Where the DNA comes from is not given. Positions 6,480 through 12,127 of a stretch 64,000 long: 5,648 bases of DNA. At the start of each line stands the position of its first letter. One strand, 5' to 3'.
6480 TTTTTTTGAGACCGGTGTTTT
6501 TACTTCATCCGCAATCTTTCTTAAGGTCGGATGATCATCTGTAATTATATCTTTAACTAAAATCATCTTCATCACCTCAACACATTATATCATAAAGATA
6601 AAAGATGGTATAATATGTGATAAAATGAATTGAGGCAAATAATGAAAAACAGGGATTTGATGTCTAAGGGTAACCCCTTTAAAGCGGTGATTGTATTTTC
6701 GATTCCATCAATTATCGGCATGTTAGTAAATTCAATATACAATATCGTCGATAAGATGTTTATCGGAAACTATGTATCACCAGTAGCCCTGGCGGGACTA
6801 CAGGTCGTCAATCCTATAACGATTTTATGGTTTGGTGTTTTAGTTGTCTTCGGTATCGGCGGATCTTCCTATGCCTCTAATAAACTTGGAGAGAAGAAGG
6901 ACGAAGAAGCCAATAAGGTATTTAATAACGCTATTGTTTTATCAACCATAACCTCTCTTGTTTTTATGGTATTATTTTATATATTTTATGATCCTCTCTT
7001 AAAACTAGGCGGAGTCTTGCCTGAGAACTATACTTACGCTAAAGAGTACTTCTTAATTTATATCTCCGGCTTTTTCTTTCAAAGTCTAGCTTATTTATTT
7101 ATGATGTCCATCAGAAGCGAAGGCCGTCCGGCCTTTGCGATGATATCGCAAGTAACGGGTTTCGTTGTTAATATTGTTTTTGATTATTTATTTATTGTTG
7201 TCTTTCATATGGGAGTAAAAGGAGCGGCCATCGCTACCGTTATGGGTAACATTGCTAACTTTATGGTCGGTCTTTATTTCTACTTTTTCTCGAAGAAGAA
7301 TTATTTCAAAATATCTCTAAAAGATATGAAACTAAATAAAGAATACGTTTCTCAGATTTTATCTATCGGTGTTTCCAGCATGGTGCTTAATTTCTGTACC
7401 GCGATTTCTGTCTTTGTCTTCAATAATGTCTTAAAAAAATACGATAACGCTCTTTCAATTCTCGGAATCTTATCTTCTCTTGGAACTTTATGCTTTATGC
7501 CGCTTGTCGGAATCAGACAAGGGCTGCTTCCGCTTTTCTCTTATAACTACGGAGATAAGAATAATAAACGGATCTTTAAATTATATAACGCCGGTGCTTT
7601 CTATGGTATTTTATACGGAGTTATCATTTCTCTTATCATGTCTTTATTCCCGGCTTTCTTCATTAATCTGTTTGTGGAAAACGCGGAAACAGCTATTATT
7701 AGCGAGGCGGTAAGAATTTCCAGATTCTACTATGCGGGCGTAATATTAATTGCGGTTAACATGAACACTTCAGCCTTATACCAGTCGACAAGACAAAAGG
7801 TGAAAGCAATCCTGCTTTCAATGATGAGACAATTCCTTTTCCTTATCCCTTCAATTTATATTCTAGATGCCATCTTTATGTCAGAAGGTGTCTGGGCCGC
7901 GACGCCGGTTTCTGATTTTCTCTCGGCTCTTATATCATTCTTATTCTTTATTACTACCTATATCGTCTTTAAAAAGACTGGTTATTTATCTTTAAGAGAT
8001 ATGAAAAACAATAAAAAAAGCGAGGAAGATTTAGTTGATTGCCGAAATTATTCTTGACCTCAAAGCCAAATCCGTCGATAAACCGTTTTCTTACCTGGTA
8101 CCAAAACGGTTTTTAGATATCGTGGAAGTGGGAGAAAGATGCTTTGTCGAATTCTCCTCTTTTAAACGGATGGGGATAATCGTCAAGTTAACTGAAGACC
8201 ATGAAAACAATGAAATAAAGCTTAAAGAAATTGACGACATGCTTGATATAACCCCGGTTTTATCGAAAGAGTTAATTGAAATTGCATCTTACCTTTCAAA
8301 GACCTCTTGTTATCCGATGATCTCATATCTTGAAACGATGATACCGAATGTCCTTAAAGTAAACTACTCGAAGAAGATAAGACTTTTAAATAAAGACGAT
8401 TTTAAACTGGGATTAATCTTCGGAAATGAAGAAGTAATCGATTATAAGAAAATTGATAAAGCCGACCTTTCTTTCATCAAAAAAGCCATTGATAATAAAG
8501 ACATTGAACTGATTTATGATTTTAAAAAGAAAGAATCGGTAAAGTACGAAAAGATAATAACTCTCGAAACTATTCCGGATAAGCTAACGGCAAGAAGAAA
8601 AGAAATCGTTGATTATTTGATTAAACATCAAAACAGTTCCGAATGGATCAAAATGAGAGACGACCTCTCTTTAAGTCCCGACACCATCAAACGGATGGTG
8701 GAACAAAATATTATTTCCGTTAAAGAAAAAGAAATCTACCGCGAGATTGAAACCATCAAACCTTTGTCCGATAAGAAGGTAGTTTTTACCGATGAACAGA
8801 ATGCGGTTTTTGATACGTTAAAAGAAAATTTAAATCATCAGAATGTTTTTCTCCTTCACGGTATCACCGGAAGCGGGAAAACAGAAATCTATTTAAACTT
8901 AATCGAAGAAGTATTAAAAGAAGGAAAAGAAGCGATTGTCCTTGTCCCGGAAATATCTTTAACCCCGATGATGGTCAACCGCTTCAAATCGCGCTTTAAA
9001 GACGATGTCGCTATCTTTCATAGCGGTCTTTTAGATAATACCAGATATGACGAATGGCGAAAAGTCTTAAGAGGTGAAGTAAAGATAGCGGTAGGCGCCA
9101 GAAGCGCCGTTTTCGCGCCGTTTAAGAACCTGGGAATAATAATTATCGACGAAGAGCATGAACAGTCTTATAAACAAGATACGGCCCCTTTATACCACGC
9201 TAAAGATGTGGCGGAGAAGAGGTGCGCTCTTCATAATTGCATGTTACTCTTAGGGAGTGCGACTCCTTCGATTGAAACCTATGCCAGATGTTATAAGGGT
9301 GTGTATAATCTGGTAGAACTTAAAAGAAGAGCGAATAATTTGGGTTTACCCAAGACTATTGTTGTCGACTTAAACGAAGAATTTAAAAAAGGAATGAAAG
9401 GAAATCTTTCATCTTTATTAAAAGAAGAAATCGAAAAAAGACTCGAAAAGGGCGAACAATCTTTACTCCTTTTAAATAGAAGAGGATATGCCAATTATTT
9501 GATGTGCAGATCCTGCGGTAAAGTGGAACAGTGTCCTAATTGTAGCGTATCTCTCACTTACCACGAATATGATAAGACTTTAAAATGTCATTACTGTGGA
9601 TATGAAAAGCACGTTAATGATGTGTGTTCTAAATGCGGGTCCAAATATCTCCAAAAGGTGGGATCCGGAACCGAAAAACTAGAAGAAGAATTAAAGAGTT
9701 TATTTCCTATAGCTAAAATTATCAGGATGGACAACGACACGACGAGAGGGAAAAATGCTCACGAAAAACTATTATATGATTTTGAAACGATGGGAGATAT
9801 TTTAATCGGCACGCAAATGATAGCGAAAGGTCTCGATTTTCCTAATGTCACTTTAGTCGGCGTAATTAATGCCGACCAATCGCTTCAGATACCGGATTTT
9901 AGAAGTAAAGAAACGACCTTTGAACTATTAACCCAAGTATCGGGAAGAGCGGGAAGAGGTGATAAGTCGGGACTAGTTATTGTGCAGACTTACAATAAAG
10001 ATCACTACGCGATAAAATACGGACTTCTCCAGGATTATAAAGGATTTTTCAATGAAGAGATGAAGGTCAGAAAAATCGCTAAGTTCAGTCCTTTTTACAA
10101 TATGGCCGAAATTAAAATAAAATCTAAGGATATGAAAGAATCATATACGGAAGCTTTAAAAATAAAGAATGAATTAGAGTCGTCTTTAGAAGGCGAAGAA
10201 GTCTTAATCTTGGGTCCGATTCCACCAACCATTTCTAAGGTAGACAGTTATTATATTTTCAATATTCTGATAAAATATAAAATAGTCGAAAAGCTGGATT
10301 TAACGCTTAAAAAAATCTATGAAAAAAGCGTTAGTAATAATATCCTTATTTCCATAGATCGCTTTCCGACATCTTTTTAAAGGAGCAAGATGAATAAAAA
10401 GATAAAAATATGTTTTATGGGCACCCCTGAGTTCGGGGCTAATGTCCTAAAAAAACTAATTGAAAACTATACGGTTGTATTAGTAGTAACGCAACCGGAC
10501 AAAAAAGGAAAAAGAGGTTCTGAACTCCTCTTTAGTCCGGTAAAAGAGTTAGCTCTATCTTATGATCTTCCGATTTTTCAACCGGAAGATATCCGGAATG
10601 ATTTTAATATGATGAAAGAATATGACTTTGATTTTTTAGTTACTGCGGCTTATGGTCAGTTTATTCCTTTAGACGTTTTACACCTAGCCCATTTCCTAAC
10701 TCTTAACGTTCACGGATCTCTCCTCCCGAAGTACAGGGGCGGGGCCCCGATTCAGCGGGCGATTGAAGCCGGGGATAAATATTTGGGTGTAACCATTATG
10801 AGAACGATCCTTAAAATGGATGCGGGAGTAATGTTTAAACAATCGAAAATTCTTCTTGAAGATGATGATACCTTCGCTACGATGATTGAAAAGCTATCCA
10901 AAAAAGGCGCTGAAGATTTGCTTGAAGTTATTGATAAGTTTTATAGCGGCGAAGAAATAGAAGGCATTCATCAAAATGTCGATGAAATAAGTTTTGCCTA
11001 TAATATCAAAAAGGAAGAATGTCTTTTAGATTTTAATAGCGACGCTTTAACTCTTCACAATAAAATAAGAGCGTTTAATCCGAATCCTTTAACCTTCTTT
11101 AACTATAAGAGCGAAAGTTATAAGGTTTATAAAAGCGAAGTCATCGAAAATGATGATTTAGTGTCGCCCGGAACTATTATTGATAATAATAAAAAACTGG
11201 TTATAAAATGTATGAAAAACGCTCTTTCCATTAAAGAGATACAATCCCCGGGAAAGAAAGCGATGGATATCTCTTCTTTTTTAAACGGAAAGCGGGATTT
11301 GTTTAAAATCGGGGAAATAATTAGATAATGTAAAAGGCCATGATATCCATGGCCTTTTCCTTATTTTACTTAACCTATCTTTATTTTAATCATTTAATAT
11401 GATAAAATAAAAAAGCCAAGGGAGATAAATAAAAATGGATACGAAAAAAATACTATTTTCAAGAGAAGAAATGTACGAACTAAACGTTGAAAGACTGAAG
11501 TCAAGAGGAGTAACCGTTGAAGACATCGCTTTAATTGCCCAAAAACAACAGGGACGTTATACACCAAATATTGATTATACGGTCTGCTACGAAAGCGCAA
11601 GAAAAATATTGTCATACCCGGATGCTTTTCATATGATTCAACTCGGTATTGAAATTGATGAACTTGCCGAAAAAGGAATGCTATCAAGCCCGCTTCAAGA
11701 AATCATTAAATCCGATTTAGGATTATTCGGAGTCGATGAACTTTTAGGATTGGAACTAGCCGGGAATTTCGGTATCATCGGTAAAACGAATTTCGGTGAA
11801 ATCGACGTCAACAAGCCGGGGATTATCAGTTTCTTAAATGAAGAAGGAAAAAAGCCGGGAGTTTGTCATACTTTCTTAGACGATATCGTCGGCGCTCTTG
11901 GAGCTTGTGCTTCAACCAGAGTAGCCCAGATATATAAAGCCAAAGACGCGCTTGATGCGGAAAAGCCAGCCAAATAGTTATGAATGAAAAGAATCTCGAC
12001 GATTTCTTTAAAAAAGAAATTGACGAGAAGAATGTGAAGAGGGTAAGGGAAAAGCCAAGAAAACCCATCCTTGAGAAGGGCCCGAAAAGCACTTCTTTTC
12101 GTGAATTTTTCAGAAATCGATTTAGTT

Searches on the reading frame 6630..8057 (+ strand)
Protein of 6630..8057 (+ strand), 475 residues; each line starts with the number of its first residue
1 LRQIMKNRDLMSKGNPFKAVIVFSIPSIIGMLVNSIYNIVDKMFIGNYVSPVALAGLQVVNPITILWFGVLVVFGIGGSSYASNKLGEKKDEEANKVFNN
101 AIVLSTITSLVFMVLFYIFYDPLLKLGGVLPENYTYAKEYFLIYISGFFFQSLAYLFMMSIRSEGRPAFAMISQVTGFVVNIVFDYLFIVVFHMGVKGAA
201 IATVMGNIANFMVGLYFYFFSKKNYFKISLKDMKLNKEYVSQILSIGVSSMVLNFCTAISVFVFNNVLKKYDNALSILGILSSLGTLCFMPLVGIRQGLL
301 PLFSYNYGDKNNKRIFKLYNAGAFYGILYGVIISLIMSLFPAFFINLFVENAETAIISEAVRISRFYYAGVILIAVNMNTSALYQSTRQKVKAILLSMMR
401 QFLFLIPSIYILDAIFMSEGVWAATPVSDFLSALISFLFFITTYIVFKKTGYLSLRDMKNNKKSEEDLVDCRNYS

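Call 54: search_protein_families(library=pfam, proteins=[window:6630-8057:+], max_evalue=0.00001)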
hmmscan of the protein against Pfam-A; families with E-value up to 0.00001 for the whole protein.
window:6630-8057:+ (475 aa): 3 families
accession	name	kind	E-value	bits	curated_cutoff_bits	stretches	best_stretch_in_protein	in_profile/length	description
PF01554.23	MatE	-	2.2e-39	135.2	24.9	2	26-187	1-161/161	MatE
PF01943.22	Polysacc_synt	-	3.4e-09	37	28.2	0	74-293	52-256/274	Polysaccharide biosynthesis protein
PF03023.19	MurJ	-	5.3e-07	29.1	27.4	0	17-236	196-414/451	Lipid II flippase MurJ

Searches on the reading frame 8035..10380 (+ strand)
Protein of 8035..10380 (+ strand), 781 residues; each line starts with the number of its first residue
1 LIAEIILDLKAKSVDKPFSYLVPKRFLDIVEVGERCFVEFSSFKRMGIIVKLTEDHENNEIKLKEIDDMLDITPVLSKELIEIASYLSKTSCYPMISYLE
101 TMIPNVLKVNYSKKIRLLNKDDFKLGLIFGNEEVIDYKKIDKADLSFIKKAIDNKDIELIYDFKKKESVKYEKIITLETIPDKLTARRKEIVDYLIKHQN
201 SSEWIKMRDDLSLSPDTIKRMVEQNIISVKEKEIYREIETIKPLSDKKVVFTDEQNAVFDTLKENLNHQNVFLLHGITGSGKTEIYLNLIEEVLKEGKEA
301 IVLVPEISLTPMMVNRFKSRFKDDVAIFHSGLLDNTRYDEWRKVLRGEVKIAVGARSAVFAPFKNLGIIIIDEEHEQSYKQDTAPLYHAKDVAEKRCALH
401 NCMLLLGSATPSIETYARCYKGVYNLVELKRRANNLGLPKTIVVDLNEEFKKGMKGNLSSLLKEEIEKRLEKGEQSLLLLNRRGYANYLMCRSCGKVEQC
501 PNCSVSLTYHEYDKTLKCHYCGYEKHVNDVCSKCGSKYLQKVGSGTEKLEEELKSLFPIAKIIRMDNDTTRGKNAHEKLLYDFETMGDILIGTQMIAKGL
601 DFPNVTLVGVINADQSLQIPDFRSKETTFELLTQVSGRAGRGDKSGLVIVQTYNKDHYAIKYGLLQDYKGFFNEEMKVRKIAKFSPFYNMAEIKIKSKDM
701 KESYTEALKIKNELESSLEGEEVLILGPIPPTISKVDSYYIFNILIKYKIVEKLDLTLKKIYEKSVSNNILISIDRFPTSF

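Call 54: search_protein_families(library=pfam, proteins=[window:8035-10380:+], max_evalue=0.00001)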
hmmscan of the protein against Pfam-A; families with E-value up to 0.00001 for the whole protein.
window:8035-10380:+ (781 aa): 6 families
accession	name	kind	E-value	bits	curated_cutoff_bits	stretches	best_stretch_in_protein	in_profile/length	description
PF17764.6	PriA_3primeBD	-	9.1e-20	70.8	22.7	1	4-104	1-96/96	3'DNA-binding domain (3'BD)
PF00270.35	DEAD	-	9.7e-18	64.9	26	1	255-416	4-164/167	DEAD/DEAH box helicase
PF04851.21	ResIII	-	1.1e-16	61.6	22.5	1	251-412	4-163/164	Type III restriction enzyme, res subunit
PF18074.6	PriA_C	-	2.5e-13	51.1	26.9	1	686-776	1-93/95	Primosomal protein N C-terminal domain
PF18319.7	Zn_ribbon_PriA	-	1.6e-11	44.4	26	1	500-525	1-26/27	PriA DNA helicase Cys-rich region (CRR) domain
PF00271.37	Helicase_C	-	6.7e-09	36.4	23.5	1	559-641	39-108/110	Helicase conserved C-terminal domain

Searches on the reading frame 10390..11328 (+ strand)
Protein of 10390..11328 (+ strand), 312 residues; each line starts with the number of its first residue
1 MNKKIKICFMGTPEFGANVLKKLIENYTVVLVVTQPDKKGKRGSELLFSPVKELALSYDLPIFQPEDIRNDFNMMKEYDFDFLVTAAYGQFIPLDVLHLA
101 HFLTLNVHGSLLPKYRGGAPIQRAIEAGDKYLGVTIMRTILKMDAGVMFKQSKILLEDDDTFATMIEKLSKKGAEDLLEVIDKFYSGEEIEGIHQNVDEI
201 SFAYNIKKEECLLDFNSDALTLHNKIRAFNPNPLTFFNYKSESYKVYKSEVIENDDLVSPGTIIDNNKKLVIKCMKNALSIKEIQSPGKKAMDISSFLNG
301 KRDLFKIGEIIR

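Call 101: search_protein_families(library=pfam, proteins=[window:10390-11328:+], max_evalue=0.1)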
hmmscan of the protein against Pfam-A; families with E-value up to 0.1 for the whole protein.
window:10390-11328:+ (312 aa): 3 families
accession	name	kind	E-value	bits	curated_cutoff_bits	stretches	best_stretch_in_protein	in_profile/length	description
PF00551.24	Formyl_trans_N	-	2.6e-31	109.2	26.1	1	6-181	4-181/181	Formyl transferase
PF02911.23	Formyl_trans_C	-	1.6e-26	92.8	21.1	1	205-302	1-100/100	Formyl transferase, C-terminal domain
PF20049.4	DUF6451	-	0.0059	17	28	1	216-232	10-26/33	Domain of unknown function (DUF6451)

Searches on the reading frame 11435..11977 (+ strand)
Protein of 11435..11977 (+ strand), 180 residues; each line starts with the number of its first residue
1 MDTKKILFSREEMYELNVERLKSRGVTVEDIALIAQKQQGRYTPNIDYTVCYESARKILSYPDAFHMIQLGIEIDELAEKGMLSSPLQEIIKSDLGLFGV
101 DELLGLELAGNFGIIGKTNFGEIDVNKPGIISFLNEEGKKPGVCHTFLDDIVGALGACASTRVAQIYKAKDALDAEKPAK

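Call 101: search_protein_families(library=pfam, proteins=[window:11435-11977:+], max_evalue=0.1)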
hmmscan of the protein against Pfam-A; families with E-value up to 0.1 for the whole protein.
window:11435-11977:+ (180 aa): 1 family
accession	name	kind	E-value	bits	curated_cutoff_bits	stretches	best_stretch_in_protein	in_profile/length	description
PF04608.18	PgpA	-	4.7e-13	49.7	28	1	58-163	31-139/141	Phosphatidylglycerophosphatase A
